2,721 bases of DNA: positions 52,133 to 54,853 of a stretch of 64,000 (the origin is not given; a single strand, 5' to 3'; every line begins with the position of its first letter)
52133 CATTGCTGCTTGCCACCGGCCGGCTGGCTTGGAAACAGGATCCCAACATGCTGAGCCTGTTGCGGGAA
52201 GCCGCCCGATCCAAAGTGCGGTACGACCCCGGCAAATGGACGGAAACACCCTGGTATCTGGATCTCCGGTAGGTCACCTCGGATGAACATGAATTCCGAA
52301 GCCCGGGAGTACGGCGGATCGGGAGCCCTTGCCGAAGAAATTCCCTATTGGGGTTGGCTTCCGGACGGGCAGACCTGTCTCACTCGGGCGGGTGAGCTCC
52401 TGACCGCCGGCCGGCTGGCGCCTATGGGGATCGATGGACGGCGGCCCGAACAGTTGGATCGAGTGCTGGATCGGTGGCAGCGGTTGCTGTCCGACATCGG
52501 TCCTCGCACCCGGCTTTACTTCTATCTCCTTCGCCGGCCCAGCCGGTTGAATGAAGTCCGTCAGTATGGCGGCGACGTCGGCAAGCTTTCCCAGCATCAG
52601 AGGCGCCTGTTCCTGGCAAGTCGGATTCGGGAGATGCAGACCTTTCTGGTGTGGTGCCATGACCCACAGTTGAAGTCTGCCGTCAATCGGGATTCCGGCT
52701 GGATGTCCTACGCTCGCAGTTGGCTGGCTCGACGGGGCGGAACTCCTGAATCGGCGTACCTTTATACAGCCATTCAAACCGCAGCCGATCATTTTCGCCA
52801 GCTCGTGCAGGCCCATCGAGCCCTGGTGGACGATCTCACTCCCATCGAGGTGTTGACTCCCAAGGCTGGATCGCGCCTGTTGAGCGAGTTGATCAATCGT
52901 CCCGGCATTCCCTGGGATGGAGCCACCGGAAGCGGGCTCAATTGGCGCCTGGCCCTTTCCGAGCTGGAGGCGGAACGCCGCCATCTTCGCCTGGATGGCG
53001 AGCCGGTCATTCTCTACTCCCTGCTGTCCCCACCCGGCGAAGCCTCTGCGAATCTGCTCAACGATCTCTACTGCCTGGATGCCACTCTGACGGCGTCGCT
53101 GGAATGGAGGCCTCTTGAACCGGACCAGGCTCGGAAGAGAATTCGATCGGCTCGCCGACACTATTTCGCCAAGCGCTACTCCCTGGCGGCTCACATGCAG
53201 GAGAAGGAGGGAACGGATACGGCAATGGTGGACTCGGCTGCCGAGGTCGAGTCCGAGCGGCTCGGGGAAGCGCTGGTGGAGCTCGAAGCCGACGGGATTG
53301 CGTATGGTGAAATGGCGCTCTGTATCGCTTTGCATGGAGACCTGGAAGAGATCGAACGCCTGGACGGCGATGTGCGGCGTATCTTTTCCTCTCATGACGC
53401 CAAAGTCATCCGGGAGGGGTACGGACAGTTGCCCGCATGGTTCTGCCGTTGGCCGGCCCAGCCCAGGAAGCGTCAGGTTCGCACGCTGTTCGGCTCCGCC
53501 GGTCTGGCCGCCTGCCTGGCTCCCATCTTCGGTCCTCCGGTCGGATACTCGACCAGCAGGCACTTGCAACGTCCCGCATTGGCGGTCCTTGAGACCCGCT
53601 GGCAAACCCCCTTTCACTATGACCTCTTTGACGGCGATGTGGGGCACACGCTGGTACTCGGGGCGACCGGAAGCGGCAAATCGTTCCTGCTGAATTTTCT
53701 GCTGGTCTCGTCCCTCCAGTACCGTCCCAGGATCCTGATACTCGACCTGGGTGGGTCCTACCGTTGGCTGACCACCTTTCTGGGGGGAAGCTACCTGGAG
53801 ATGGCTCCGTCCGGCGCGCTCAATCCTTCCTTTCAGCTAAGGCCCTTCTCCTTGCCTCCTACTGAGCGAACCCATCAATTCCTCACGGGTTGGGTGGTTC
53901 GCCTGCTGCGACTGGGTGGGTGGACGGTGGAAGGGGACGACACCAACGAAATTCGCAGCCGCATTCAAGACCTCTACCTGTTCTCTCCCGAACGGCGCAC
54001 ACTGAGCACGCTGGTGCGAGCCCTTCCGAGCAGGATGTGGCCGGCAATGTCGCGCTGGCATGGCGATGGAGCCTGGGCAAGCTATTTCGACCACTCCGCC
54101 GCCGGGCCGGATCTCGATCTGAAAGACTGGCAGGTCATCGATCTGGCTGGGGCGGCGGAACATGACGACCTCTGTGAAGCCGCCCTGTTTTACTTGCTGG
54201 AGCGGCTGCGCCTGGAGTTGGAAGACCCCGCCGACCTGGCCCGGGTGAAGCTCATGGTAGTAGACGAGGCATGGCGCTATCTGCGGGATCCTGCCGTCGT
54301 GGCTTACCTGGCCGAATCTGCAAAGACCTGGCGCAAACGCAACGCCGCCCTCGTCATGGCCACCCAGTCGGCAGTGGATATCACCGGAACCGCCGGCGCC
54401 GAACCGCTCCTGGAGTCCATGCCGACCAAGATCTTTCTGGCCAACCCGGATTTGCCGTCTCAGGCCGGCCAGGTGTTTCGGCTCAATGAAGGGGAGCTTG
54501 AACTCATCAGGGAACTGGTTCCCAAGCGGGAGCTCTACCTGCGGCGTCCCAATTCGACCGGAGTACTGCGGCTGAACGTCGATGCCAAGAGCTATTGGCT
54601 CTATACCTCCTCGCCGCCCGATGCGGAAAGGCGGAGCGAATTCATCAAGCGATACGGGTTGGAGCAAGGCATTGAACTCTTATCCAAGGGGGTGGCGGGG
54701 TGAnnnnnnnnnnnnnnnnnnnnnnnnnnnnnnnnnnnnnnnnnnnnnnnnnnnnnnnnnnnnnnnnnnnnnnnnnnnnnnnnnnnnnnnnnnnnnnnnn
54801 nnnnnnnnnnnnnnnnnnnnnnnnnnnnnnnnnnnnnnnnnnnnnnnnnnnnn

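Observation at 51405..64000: Lower-GC VirB/Trb type IV secretion operon with non-canonical gene order, no relaxase or coupling protein, followed by a giant Ig-repeat surface protein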

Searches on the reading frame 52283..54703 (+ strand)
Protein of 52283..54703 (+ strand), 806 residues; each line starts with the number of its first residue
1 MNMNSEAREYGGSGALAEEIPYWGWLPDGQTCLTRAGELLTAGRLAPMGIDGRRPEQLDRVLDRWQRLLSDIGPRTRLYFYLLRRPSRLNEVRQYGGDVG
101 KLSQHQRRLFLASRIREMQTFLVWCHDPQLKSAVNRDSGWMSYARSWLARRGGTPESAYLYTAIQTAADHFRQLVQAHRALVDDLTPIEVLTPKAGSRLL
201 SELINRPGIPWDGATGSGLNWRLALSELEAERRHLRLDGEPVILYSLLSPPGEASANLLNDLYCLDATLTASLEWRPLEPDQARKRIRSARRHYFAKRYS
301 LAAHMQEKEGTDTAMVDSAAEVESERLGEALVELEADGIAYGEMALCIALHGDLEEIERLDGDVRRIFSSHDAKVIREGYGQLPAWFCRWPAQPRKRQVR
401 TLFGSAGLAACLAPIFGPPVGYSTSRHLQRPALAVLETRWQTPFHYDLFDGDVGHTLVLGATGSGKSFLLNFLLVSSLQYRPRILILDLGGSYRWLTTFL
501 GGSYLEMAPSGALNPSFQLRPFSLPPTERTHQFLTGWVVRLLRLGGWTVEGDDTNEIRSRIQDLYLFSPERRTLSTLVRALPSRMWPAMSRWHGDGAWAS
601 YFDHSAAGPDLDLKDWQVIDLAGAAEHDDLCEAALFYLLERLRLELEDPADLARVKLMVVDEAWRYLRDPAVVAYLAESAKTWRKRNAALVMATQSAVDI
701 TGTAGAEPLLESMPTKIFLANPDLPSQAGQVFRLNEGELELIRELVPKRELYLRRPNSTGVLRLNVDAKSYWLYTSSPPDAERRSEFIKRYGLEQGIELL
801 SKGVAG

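Call 3: search_protein_families(library=pfam, proteins=[window:52283-54703:+], max_evalue=0.01)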
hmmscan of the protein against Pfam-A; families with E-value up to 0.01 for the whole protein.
window:52283-54703:+ (806 aa): 5 families
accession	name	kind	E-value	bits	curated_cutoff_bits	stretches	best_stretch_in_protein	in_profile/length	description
PF19044.6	P-loop_TraG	-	1.4e-13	50.7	25.8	2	456-508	32-84/413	TraG P-loop domain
PF01935.23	DUF87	-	6.3e-07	30.2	23.2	1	455-502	25-74/220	Helicase HerA, central domain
PF12846.13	AAA_10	-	1.1e-06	28.4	27.5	0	630-702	217-288/362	AAA-like domain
PF01580.24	FtsK_SpoIIIE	-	3.9e-05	23.6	24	1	443-479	30-65/221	FtsK/SpoIIIE family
PF10412.15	TrwB_AAD_bind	-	0.00014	21.3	20.5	1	453-493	15-55/387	Type IV secretion-system coupling protein DNA-binding domain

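Call 7: search_protein_families(library=ncbifam, proteins=[window:52283-54703:+], max_evalue=0.01)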
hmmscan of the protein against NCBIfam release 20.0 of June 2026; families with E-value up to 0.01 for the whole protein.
window:52283-54703:+ (806 aa): 14 families
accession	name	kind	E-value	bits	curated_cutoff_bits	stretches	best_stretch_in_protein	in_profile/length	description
TIGR00929.1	VirB4_CagE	subfamily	1.2e-76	258.6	643.1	1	16-768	8-751/792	VirB4 family type IV secretion/conjugal transfer ATPase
NF010447.0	PRK13873.1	equivalog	1.4e-68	231.6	1020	1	246-782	233-769/815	conjugal transfer protein TrbE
NF010473.0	PRK13898.1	equivalog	1.4e-37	129.2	1050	1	325-754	320-743/801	type IV secretion system ATPase VirB4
TIGR02746.1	TraC-F-type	equivalog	6e-35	120.4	567.05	1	304-790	279-785/800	type IV secretion system protein TraC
NF010404.0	PRK13830.1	subfamily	1.2e-32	112.6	810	1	251-765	254-767/818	conjugal transfer protein TrbE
NF010427.0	PRK13853.1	equivalog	3.3e-27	94.7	957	1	304-765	280-741/789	type IV secretion system protein VirB4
NF010466.0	PRK13891.1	subfamily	1.7e-24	85.8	1322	1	430-770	465-807/852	conjugal transfer protein TrbE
TIGR03744.1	traC_PFL_4706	equivalog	9.9e-13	46.8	520.6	1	395-500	419-522/892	conjugative transfer ATPase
NF010278.0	PRK13721.1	subfamily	8.7e-11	40.4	1177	2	585-704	622-741/874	type IV secretion system protein TraC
NF045975.1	VirB4_plasma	equivalog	3.5e-10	38.3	590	2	619-704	719-811/894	Mbov_0397 family ICE element conjugal transfer ATPase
NF045971.1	conju_CD1110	equivalog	3.7e-09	35.4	325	1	454-510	416-473/752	VirB4-like conjugal transfer ATPase, CD1110 family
TIGR03783.1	Bac_Flav_CT_G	subfamily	1.3e-05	23.3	261.55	1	457-498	442-483/829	TraG family conjugative transposon ATPase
NF041017.1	DNA_import_CedB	equivalog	0.00026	19.7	700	0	452-491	274-314/590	DNA import protein CedB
TIGR02759.1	TraD_Ftype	equivalog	0.0057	15.5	521.35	0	452-493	175-216/566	type IV conjugative transfer system coupling protein TraD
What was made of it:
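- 52283..54703 (+): virB4 ATPase, 806 aa, Walker A (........) and Walker B (VVDEAW) intact. TIGR00929, 1.2e-76 (call 7).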

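Call 12: find_homologous_proteins(query=window:52283-54703:+, max_evalue=1e-10)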
Query window:52283-54703:+ (806 aa): 1484 proteins with E <= 1e-10 among 8000 candidates; the best 120 are listed.
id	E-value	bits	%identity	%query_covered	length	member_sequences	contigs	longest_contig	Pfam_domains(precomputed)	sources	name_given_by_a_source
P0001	0.0e+0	1830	99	100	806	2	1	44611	PF19044.7,PF01935.24,PF12846.14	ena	-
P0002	0.0e+0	1737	94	100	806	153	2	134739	PF10412.16,PF19044.7,PF01935.24,PF12846.14,PF01580.25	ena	-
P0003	0.0e+0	1736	93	100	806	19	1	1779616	PF19044.7,PF01935.24,PF12846.14,PF01580.25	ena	-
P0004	0.0e+0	1733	93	100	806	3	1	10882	PF10412.16,PF19044.7,PF01935.24,PF12846.14,PF01580.25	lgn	-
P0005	0.0e+0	1710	92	100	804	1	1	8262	PF10412.16,PF19044.7,PF01935.24,PF12846.14,PF01580.25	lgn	-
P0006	0.0e+0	1707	92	100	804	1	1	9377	PF10412.16,PF19044.7,PF01935.24,PF12846.14,PF01580.25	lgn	-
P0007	0.0e+0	1530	82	100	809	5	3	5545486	PF10412.16,PF19044.7,PF27097.1,PF01935.24,PF12846.14,PF01580.25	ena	-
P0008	0.0e+0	1355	73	100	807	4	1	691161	PF10412.16,PF19044.7,PF01935.24,PF12846.14,PF01580.25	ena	-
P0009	0.0e+0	1354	73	100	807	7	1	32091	PF10412.16,PF19044.7,PF27097.1,PF01935.24,PF12846.14,PF01580.25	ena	-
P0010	0.0e+0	1352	73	100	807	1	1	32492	PF10412.16,PF19044.7,PF01935.24,PF12846.14,PF01580.25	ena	-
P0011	0.0e+0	1331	72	100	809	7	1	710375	PF10412.16,PF19044.7,PF27097.1,PF01935.24,PF12846.14,PF01580.25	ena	-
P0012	0.0e+0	1326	72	100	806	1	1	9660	PF10412.16,PF19044.7,PF27097.1,PF01935.24,PF12846.14,PF01580.25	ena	-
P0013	0.0e+0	1310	71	100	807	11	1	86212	PF10412.16,PF19044.7,PF27097.1,PF01935.24,PF12846.14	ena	-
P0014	0.0e+0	1294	69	99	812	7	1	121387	PF10412.16,PF19044.7,PF27097.1,PF01935.24,PF12846.14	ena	-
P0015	0.0e+0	1284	69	100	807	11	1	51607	PF10412.16,PF19044.7,PF27097.1,PF01935.24,PF12846.14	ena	-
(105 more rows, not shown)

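Call 13: find_related_loci(query=window:52283-54703:+, collection=genome_contigs, flank=10000)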
Query window:52283-54703:+ (806 aa) in genome_contigs; peptide patterns used: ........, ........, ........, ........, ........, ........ (x = any residue, [..] = any of these).
190 stretches matched a pattern; 149 encode a relative of the query (tblastn E <= 1e-3); the best 80 are kept; 80 distinct loci.
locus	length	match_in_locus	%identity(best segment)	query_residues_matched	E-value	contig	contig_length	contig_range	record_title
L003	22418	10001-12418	93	1-806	0e+0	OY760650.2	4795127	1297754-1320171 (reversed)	MAG: Terriglobia bacterium isolate 5d79d33f-5ea2-468b-941e-0445094ce055 genome assembly, chromosome: 1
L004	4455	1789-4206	93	1-806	0e+0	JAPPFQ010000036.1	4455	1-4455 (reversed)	MAG: Acidobacteriota bacterium isolate RHO1_bin_34 NODE_19013_length_4455_cov_4.156136, whole genome shotgun sequence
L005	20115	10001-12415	93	1-805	0e+0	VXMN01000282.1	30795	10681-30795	MAG: Acidobacteria bacterium isolate SB0661_bin_38 NODE_1413_length_30795_cov_17.958360, whole genome shotgun sequence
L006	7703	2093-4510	93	1-806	0e+0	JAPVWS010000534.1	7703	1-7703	MAG: Candidatus Versatilivorator vitaminiformans isolate m_rhlh7 Seq534, whole genome shotgun sequence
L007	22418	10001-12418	93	1-806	0e+0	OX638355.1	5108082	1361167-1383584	MAG: Terriglobia bacterium isolate 290eebee-5386-4bec-b87c-7b5c19ab3581 genome assembly, chromosome: 1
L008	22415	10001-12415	92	1-805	0e+0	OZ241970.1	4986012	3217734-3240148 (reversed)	MAG: Candidatus Versatilivorator sp. isolate cab9fe59-187a-48cc-98ea-4e9e5a22d3a3 genome assembly, chromosome: 1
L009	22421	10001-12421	82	1-803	0e+0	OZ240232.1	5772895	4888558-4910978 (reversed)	MAG: Candidatus Versatilivoraceae bacterium isolate ed3112cf-5d09-4b03-98f8-4139f083c0eb genome assembly, chromosome: 1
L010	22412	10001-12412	91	1-804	0e+0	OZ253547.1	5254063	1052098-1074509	MAG: Candidatus Versatilivorator sp. isolate 027cd1c3-4ec4-432d-9d93-376aaa34f9fd genome assembly, chromosome: 1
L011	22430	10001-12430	68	1-802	0e+0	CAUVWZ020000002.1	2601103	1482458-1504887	MAG: Terriglobia bacterium isolate 02aa0e04-dc5f-4f23-8dbf-c6fe603d8365 genome assembly, contig: contig_2, whole genome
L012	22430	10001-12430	68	1-802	0e+0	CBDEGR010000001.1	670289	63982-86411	MAG: Terriglobia bacterium isolate 8a11511d-baa6-4992-a721-72c46eb31aa6 genome assembly, contig: contig_1, whole genome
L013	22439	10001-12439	68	1-802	0e+0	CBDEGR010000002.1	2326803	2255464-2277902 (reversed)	MAG: Terriglobia bacterium isolate 8a11511d-baa6-4992-a721-72c46eb31aa6 genome assembly, contig: contig_2, whole genome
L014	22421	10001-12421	67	1-802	0e+0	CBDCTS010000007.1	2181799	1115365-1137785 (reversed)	MAG: Terriglobia bacterium isolate 6dc17036-7920-4a95-afe7-226df0c4525f genome assembly, contig: contig_6, whole genome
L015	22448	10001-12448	68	1-802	0e+0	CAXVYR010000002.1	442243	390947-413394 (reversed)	MAG: Terriglobia bacterium isolate 00cd7bbc-bff0-487f-9545-a217d18c1db4 genome assembly, contig: contig_2, whole genome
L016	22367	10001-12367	69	9-792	0e+0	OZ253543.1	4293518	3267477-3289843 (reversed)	MAG: Vicinamibacterales bacterium isolate a555a54f-759e-46d5-9286-a5a0a1e3be1d genome assembly, chromosome: 1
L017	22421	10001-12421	67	2-803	0e+0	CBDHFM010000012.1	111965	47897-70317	MAG: Vicinamibacterales bacterium isolate 1df3f988-940b-40e8-83c1-45d71c881355 genome assembly, contig: contig_6, whole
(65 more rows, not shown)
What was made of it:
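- Related conjugative elements are abundant in the same kind of community (call 13).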

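Call 17: search_protein_families(library=pfam, proteins=[L011:17353-18348:+, L011:18486-20792:+, L011:7061-8131:+, L011:8149-9057:+, L011:9061-9381:+, L011:3680-4867:+, L011:2638-3612:-, L011:417-1811:+, L011:14701-15588:+, L011:120-1886:-], max_evalue=0.001)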
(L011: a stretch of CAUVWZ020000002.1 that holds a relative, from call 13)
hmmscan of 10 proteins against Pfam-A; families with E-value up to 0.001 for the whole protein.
L011:17353-18348:+ (331 aa): 0 families

L011:18486-20792:+ (768 aa): 2 families
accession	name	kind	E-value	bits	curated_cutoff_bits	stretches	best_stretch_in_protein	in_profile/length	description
PF12696.13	TraG-D_C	-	6.8e-08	32.9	22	1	586-723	3-122/126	TraM recognition site of TraD and TraG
PF10412.15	TrwB_AAD_bind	-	1.2e-07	31.5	20.5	1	613-691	269-346/387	Type IV secretion-system coupling protein DNA-binding domain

L011:7061-8131:+ (356 aa): 2 families
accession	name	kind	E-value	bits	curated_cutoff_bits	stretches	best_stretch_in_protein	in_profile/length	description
PF18818.7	MPTase-PolyVal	-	1.1e-39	135.9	27.5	1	165-294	2-125/126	Zincin-like metallopeptidase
PF08401.16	ArdcN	-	1.1e-32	113.2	22.6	1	10-139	2-123/123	N-terminal domain of anti-restriction factor ArdC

L011:8149-9057:+ (302 aa): 0 families

L011:9061-9381:+ (106 aa): 0 families

L011:3680-4867:+ (395 aa): 4 families
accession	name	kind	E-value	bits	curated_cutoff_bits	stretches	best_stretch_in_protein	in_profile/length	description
PF13683.12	rve_3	-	1.9e-26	92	26.5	1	300-365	2-67/67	Integrase core domain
PF00665.32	rve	-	7.2e-17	62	32.6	1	218-311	6-102/102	Integrase core domain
PF13276.12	HTH_21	-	1.1e-14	54.8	28.1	1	156-195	18-58/60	HTH-like domain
PF13333.12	rve_2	-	0.00067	20.2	22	0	318-365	1-48/56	Integrase core domain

L011:2638-3612:- (324 aa): 2 families
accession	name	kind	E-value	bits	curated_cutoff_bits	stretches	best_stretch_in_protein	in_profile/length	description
PF01555.25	N6_N4_Mtase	-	2.5e-24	86.9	26.7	1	38-147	120-213/221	DNA methylase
PF22722.2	NA-iREase1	-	1.1e-07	32.3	27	1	193-300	6-106/106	NACHT-associated inactive Restriction Endonuclease 1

L011:417-1811:+ (464 aa): 3 families
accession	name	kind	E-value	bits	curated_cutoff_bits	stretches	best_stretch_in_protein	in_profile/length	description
PF04575.19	SlipAM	-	1.6e-15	57.9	22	1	175-464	1-288/288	Surface lipoprotein assembly modifier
PF14559.12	TPR_19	-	3.1e-06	27.9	25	0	102-157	7-63/68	Tetratricopeptide repeat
PF13432.12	TPR_16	-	0.00095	20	32.7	0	45-84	2-41/65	Tetratricopeptide repeat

L011:14701-15588:+ (295 aa): 0 families

L011:120-1886:- (588 aa): 0 families

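Call 18: search_dna_similar(query=window:52283-54703:+, collection=plasmids, mode=protein, max_rows=25)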
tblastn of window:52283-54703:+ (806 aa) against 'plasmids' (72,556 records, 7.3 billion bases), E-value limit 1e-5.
Records with a match: 3109; places in all: 3435; records where one place covers at least 80% of the query: 21.
Best place of each record, by identity: <60% 3109.
By first word of the organism name: Rhizobium 297; Agrobacterium 291; Escherichia 254; Klebsiella 154; Xanthomonas 146; Sinorhizobium 145; Pseudomonas 123; Campylobacter 115; Vibrio 114; Salmonella 94; and 213 more.
By predicted mobility (MOB-suite, as given by PLSDB): conjugative 2095; non-mobilizable 634; mobilizable 380.
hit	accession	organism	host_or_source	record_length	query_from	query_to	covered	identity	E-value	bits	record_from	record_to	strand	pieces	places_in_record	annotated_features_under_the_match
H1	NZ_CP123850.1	Agrobacterium tumefaciens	Rose,cell culture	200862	9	792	97%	25.7%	4e-31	139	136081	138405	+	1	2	trbE: conjugal transfer protein TrbE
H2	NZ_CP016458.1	Blastomonas sp. RAC04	Microbial isolate,Algal phycosphere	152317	8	757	93%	25.8%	1e-28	131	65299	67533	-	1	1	trbE: conjugal transfer protein TrbE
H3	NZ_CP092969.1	Methylocystis parvus OBBP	Bacterial Monoculture,Mud, soil or ...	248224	15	757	92%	26.0%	4e-31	139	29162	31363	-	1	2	trbE: conjugal transfer protein TrbE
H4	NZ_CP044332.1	Methylocystis parvus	-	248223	15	757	92%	26.0%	4e-31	139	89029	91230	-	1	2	trbE: conjugal transfer protein TrbE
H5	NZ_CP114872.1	Caulobacter sp. NIBR2454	Paralichthys olivaceus,cell ...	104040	72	806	91%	25.8%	6e-36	155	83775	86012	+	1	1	trbE: conjugal transfer protein TrbE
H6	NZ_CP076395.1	Sphingopyxis indica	Single cell,HCH dumpsite soil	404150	16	757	92%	25.4%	1e-23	115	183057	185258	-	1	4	trbE: conjugal transfer protein TrbE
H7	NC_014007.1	Sphingobium indicum UT26S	-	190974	16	757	92%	25.0%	1e-25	122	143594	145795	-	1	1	trbE: conjugal transfer protein TrbE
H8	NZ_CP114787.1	Roseibium sp. Sym1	Symbiodiniaceae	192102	15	784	96%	23.6%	3e-18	98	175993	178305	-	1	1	conjugal transfer protein TrbE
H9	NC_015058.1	Granulicella tundricola MP5ACTX9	-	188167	188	803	76%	29.4%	1e-57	222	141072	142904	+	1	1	VirB4 family type IV secretion system protein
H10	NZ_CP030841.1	Acidisarcina polymorpha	cell culture,pine forest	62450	165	803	79%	28.1%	2e-48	194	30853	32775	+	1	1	VirB4 family type IV secretion system protein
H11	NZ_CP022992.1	Paraburkholderia aromaticivorans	-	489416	15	756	92%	23.9%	1e-31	141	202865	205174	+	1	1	type IV secretion system protein VirB4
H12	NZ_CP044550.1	Hydrogenophaga sp. BPS33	-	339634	12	783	96%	22.9%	3e-26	124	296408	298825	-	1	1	type IV secretion system protein VirB4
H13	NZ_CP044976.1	Hydrogenophaga sp. PBL-H3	-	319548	15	759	92%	23.5%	4e-29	133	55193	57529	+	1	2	type IV secretion system protein VirB4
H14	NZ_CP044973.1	Hydrogenophaga sp. PBL-H3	-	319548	15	759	92%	23.5%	4e-29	133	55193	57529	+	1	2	type IV secretion system protein VirB4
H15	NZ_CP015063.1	Mesorhizobium ciceri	Cicer arietinum,Pure Sample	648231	152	798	80%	26.8%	9e-29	132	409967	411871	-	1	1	trbE: conjugal transfer protein TrbE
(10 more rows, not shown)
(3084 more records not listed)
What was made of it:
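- Closest known: MPF_T T4SS of Granulicella tundricola plasmid pACIX903. Same: It gave the best E-value among 72,556 plasmids for VirB4 (1e-57; call 18).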

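Call 20: get_annotated_region(hit=H9, flank=14000)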
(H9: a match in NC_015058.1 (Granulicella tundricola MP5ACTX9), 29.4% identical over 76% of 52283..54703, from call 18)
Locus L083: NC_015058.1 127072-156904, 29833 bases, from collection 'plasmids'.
description: Granulicella tundricola MP5ACTX9 plasmid pACIX903, complete sequence
organism: Granulicella tundricola MP5ACTX9 (NCBI taxid 1198114)
taxonomy: Bacteria; Acidobacteriota; Terriglobia; Terriglobales; Acidobacteriaceae; Granulicella; Granulicella tundricola; Granulicella tundricola MP5ACTX9
host: -; source: -; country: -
typing (MOB-suite, as given by PLSDB): conjugative; relaxase MOBF; mating-pair formation MPF_T
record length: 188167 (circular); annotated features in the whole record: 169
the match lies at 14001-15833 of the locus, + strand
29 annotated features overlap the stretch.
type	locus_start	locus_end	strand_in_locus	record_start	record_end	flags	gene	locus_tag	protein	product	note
CDS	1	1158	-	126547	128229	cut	-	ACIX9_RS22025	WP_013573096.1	thiamine pyrophosphate-binding protein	-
CDS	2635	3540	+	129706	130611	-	-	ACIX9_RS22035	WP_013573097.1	ArdC family protein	-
CDS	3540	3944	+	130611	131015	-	-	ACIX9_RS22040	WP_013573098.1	hypothetical protein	-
CDS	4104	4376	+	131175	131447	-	-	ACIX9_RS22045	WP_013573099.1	hypothetical protein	-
CDS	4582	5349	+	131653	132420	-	-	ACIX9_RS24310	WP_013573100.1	RepB family DNA primase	-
CDS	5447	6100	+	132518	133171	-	-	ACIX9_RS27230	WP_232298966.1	single-stranded DNA-binding protein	-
CDS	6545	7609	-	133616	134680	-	-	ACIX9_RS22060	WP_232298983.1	PDDEXK nuclease domain-containing protein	-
CDS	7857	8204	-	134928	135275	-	-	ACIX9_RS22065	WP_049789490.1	tyrosine-type recombinase/integrase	GO:0015074 - DNA integration [Evidence IEA]; GO:0006310 - DNA recombination [Evidence IEA]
CDS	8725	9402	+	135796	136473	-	-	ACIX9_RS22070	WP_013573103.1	ParA family protein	-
CDS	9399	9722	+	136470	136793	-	-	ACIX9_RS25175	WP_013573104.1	hypothetical protein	-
CDS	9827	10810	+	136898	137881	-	-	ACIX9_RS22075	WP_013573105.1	hypothetical protein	-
CDS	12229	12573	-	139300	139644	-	-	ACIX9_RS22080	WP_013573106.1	helix-turn-helix transcriptional regulator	-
CDS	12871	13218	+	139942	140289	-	-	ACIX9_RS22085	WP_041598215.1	hypothetical protein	-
CDS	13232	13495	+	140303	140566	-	-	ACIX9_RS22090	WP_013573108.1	VirB3 family type IV secretion system protein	-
CDS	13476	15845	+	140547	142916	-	-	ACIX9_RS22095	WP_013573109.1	VirB4 family type IV secretion system protein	-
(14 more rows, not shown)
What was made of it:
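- On Type IV secretion system, MPF_T (VirB/Trb) class: The related Granulicella plasmid is typed MPF_T by PLSDB (call 20).
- Closest known: MPF_T T4SS of Granulicella tundricola plasmid pACIX903. Same: Same order: pilin-like gene, B3, B4, B9, B10, unnamed genes, B8, B11 (call 20).
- The same gene order with T4CP and MobF on Granulicella plasmid pACIX903: call 20.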
